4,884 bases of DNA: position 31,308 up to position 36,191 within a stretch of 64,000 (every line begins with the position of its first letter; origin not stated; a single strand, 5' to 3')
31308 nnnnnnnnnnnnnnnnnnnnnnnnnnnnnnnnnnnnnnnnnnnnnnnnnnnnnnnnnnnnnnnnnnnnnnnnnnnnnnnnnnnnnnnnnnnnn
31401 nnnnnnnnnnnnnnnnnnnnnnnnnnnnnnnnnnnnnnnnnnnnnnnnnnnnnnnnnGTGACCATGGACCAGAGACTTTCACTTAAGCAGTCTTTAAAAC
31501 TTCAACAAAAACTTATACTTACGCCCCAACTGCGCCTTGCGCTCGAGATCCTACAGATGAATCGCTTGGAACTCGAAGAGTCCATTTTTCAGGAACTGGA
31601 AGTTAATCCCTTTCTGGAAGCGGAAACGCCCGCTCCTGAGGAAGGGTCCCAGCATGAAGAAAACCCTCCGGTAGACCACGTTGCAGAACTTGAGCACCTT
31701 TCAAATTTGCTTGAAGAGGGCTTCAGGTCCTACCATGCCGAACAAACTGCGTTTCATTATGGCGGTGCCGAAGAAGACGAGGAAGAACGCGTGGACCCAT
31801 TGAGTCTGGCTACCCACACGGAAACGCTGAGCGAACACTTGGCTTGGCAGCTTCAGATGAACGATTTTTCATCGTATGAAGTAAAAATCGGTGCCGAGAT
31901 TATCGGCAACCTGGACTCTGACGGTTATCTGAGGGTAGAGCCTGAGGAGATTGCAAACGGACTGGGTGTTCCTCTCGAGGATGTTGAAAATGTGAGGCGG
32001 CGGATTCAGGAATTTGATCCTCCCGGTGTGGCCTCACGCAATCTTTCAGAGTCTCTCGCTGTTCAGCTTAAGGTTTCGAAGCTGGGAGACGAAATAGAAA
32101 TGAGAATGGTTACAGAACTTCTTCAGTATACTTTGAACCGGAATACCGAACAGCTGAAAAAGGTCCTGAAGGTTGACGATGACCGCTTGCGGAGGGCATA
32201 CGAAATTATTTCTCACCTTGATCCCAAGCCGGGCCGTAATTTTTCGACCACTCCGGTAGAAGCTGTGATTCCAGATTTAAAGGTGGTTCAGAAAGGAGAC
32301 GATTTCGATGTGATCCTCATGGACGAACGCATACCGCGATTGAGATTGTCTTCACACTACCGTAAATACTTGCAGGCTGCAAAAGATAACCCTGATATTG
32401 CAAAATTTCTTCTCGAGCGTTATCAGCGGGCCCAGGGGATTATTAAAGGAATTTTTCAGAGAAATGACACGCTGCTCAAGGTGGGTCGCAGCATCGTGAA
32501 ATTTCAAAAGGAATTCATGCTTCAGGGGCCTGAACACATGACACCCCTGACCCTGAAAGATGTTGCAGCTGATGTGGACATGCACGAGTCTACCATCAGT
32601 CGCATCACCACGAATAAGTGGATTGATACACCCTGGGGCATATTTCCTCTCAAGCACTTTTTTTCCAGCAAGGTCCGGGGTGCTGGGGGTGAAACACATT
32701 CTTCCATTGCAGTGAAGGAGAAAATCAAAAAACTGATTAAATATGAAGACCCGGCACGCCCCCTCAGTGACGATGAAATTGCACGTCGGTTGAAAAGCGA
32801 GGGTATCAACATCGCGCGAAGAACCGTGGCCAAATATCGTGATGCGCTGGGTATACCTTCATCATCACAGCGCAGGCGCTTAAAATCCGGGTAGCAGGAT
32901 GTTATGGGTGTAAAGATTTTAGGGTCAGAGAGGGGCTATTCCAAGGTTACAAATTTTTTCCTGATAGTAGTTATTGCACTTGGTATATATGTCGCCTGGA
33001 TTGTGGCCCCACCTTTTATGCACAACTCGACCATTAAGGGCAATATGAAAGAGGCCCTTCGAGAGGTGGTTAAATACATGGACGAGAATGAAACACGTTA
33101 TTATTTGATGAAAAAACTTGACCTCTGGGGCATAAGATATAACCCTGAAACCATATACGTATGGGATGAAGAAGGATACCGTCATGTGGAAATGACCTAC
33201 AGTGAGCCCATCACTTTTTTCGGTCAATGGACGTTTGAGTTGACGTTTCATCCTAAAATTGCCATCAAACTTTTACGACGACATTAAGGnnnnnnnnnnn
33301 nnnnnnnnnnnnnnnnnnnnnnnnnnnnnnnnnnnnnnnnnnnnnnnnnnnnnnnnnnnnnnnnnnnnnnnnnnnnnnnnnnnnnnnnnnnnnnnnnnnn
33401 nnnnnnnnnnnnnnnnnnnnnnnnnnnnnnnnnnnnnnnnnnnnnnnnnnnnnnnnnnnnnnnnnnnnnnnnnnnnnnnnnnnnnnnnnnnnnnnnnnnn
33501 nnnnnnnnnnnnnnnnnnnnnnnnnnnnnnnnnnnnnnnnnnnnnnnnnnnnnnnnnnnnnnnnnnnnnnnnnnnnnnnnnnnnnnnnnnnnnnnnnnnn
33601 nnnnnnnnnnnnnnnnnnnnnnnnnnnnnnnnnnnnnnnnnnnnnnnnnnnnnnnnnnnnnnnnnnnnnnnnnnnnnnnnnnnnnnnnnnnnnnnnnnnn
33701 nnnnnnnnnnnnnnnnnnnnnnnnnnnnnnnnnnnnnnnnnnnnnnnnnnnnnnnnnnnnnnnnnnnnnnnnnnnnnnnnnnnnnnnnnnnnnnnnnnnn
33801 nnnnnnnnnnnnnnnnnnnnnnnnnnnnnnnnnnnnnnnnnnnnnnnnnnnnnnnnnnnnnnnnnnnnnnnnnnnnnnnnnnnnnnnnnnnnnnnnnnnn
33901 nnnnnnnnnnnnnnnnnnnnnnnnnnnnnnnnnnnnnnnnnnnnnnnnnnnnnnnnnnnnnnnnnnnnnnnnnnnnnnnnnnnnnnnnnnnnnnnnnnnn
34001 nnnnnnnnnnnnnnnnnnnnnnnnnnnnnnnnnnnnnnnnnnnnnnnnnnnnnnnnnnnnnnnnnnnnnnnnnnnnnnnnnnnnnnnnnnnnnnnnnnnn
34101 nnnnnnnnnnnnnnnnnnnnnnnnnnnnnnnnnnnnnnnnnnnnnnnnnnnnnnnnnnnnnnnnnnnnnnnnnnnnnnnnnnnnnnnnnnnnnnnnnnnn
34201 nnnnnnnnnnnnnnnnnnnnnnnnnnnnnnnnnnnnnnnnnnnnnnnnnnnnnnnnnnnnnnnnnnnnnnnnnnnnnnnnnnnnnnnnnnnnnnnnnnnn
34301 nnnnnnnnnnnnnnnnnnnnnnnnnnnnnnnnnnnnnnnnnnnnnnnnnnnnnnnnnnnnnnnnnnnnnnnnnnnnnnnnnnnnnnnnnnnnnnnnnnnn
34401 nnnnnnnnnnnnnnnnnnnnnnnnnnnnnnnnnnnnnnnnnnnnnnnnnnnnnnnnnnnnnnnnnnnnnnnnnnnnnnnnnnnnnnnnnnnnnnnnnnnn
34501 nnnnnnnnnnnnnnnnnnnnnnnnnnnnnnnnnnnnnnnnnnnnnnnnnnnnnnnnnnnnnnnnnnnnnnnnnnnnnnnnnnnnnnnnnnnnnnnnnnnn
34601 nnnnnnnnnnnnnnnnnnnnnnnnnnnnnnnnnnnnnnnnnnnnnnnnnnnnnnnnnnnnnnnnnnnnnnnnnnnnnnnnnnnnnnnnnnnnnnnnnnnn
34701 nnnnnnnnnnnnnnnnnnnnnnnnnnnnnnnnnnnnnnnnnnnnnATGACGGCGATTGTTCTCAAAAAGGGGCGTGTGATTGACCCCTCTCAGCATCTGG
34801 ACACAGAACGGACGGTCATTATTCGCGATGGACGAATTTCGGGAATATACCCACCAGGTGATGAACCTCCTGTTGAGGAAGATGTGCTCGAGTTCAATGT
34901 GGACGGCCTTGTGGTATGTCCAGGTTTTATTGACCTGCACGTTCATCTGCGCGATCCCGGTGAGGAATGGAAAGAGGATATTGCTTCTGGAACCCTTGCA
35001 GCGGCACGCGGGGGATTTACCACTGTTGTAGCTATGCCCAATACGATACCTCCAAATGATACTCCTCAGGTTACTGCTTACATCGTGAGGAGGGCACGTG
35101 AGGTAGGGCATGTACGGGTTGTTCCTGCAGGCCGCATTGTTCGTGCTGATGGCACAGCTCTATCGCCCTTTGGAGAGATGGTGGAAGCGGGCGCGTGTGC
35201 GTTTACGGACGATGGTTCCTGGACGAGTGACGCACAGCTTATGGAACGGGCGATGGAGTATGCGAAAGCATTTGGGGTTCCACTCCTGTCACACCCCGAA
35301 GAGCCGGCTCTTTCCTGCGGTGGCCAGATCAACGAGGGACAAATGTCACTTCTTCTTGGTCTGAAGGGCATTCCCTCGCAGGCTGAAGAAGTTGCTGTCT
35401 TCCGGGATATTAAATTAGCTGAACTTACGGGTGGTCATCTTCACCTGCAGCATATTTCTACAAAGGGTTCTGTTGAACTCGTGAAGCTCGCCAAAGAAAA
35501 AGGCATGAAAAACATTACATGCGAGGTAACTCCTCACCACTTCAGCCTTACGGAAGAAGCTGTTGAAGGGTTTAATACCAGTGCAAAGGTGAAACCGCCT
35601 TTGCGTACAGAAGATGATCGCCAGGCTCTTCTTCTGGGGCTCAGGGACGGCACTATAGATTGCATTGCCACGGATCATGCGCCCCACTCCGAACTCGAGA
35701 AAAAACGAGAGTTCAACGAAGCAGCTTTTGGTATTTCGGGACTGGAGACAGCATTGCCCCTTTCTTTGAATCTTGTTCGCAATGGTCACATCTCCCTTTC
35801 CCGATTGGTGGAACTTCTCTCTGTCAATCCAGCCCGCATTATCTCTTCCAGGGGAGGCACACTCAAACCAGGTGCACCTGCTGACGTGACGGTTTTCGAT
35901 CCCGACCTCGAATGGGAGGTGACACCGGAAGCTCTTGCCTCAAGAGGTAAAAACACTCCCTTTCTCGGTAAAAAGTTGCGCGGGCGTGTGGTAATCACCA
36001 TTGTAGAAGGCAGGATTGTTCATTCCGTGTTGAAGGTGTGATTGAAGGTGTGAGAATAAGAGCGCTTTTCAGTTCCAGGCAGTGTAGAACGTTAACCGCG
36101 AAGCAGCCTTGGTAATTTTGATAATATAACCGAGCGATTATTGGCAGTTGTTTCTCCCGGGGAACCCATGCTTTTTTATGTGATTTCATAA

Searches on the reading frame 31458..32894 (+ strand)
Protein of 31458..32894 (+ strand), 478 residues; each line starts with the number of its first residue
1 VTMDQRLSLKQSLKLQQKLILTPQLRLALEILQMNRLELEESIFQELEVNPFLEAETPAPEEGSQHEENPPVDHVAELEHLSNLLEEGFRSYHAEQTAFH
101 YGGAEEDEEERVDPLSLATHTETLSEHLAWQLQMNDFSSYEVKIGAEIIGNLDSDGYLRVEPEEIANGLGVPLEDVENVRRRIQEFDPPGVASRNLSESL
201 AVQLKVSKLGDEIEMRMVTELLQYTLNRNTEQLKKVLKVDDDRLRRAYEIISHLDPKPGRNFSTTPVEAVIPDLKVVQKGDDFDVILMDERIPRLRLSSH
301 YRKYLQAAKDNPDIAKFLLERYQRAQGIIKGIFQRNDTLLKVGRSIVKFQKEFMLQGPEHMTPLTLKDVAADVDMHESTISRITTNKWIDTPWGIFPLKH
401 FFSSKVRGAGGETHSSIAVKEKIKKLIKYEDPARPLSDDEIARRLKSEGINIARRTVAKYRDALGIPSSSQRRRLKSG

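Call 20: search_protein_families(library=ncbifam, proteins=[window:31458-32894:+], max_evalue=0.00001)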
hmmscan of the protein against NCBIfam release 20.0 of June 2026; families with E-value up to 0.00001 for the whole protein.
window:31458-32894:+ (478 aa): 7 families
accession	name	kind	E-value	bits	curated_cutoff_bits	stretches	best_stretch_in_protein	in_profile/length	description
TIGR02395.1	rpoN_sigma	equivalog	6.8e-132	440.6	277.35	1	15-473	1-434/434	RNA polymerase factor sigma-54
NF004595.0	PRK05932.1-2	equivalog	1e-130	436.9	513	1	10-475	4-483/484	RNA polymerase factor sigma-54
NF004596.0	PRK05932.1-3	subfamily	1.9e-121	406.6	499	2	98-476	128-508/515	RNA polymerase factor sigma-54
NF009118.0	PRK12469.1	subfamily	1.7e-109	366.9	396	1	9-475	3-481/483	RNA polymerase factor sigma-54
NF004597.0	PRK05932.1-4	equivalog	2.6e-107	359.3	817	1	11-475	3-476/477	RNA polymerase factor sigma-54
NF004598.0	PRK05932.1-5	equivalog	5e-103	345.5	621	1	12-475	4-504/504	RNA polymerase factor sigma-54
NF004602.0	PRK05932.2-4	equivalog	5.6e-67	226.4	506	1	9-475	3-411/416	RNA polymerase factor sigma-54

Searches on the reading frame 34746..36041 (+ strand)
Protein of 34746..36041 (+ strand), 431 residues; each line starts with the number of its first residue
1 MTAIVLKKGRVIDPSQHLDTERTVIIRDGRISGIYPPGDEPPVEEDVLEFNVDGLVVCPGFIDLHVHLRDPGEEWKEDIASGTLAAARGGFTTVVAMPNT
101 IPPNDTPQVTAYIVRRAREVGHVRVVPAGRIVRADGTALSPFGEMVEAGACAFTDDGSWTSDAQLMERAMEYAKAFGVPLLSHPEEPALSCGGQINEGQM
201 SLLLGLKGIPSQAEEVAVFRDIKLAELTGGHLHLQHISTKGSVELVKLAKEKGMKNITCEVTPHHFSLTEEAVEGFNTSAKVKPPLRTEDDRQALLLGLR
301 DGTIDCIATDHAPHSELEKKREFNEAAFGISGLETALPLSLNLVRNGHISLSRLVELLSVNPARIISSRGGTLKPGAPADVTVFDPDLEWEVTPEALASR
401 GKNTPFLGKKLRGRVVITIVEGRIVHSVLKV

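Call 40: search_protein_families(library=pfam, proteins=[window:34746-36041:+], max_evalue=1e-8)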
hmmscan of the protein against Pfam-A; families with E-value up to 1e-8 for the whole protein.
window:34746-36041:+ (431 aa): 3 families
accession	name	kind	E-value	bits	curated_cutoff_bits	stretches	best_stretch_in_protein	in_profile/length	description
PF01979.26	Amidohydro_1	-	1.5e-31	110.4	25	1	56-425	1-345/345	Amidohydrolase family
PF07969.17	Amidohydro_3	-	9.8e-14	52.1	29.7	0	347-426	405-472/472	Amidohydrolase family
PF12890.13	DHOase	-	4.7e-09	36.9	21.2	1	56-241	3-141/142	Dihydro-orotase-like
